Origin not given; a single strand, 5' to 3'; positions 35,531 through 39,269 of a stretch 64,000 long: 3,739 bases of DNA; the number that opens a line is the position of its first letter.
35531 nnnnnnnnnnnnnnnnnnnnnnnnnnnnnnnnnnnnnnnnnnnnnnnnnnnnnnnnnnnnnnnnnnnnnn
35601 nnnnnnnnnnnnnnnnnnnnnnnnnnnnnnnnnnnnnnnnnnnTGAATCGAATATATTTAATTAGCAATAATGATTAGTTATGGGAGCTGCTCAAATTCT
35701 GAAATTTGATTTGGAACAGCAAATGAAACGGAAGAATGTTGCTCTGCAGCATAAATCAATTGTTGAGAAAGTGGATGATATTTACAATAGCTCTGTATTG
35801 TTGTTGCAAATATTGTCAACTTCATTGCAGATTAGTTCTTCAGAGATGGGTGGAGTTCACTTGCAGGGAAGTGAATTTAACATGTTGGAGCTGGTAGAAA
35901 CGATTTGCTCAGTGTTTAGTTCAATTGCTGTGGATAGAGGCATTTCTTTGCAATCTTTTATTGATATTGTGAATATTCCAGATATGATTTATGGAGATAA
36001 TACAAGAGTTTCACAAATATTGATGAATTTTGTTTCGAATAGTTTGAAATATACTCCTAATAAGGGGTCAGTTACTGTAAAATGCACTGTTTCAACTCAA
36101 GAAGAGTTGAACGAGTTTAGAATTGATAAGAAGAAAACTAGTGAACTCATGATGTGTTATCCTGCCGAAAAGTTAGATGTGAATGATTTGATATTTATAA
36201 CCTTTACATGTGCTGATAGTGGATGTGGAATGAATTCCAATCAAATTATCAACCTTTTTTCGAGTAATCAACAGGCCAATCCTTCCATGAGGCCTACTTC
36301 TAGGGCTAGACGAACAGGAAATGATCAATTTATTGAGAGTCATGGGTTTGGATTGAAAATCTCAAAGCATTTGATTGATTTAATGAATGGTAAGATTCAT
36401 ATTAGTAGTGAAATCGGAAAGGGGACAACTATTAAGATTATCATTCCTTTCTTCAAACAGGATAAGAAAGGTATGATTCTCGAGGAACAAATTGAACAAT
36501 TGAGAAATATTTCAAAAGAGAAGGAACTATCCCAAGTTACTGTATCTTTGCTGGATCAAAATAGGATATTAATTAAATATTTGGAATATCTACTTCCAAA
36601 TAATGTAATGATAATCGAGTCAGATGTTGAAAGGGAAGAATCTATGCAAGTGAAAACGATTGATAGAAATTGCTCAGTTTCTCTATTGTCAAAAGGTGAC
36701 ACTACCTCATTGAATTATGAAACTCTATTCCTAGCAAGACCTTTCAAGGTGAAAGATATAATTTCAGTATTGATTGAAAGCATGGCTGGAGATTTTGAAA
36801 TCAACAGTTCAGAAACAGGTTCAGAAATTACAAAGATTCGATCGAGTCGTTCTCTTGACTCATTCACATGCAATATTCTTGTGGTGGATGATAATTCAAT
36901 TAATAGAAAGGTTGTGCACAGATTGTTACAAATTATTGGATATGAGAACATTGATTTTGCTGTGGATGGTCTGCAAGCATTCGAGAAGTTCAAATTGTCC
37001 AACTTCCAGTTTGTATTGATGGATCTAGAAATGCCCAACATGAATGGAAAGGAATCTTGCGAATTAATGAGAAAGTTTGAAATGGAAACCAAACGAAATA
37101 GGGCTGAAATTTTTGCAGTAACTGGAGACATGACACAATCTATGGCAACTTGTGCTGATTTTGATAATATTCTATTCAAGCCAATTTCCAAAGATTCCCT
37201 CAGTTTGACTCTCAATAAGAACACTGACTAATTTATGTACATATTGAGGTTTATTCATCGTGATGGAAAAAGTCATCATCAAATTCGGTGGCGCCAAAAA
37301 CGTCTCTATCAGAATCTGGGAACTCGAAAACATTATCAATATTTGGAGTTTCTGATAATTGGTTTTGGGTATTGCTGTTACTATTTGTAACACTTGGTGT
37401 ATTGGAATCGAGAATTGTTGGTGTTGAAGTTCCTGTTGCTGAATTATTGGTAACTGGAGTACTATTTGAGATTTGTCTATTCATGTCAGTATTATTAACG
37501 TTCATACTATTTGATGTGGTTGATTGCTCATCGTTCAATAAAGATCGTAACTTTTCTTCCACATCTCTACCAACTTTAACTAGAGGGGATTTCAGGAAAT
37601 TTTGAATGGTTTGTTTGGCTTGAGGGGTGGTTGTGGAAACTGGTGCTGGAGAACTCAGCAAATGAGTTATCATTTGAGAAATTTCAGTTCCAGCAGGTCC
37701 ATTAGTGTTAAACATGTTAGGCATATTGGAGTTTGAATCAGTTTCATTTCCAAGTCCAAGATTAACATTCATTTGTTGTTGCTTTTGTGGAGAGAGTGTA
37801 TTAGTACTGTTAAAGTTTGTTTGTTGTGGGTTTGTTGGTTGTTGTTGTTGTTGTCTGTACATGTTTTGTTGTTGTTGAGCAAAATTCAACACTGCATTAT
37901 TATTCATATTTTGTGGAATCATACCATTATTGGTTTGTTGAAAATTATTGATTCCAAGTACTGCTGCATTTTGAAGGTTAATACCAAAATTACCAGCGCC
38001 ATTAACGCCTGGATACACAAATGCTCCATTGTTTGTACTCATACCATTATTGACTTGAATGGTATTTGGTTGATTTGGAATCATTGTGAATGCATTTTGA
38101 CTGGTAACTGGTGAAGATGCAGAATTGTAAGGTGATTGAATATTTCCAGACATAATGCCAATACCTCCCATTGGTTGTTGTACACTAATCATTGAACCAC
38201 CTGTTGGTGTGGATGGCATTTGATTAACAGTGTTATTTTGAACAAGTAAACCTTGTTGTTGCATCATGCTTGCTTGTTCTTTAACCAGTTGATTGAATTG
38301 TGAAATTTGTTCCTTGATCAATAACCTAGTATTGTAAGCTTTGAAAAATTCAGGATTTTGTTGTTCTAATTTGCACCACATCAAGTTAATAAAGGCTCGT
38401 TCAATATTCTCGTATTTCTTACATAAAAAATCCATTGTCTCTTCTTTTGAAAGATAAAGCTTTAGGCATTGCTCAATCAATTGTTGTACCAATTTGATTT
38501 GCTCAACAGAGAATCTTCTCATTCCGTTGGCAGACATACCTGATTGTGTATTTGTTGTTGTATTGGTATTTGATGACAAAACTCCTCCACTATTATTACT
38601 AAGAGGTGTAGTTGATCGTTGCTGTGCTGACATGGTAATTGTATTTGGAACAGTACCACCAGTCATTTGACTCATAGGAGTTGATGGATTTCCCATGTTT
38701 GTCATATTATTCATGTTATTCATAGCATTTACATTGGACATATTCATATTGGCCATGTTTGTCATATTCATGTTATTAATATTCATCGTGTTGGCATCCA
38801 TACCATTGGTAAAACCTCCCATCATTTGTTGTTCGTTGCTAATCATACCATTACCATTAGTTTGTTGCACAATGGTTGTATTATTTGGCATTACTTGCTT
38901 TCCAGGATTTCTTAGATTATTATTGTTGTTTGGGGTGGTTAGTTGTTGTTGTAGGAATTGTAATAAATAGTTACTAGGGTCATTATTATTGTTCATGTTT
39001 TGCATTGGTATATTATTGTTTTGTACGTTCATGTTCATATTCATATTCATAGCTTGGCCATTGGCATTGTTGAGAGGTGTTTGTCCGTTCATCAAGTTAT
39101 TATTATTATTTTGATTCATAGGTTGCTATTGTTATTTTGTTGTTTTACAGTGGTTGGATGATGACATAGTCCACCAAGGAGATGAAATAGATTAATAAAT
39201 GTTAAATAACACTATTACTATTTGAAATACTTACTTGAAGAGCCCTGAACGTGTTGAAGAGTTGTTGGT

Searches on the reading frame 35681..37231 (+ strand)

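Call 20: search_protein_families(library=pfam, proteins=[window:35681-37231:+])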
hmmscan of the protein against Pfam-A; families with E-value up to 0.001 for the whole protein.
window:35681-37231:+ (516 aa): 2 families
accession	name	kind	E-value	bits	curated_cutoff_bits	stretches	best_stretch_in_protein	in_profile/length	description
PF02518.31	HATPase_c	-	1.3e-17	64.7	26.4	1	173-257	38-109/111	Histidine kinase-, DNA gyrase B-, and HSP90-like ATPase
PF00072.30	Response_reg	-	4.6e-16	59.4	30.2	1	399-508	1-107/111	Response regulator receiver domain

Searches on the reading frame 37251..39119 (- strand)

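Call 20: search_protein_families(library=pfam, proteins=[window:37251-39119:-])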
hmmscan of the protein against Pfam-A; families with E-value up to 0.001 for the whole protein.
window:37251-39119:- (622 aa): 1 family
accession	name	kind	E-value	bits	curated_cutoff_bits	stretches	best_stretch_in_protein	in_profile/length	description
PF09713.15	A_thal_3526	-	2.1e-20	73.2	27.8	1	211-263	1-52/53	Plant protein 1589 of unknown function (A_thal_3526)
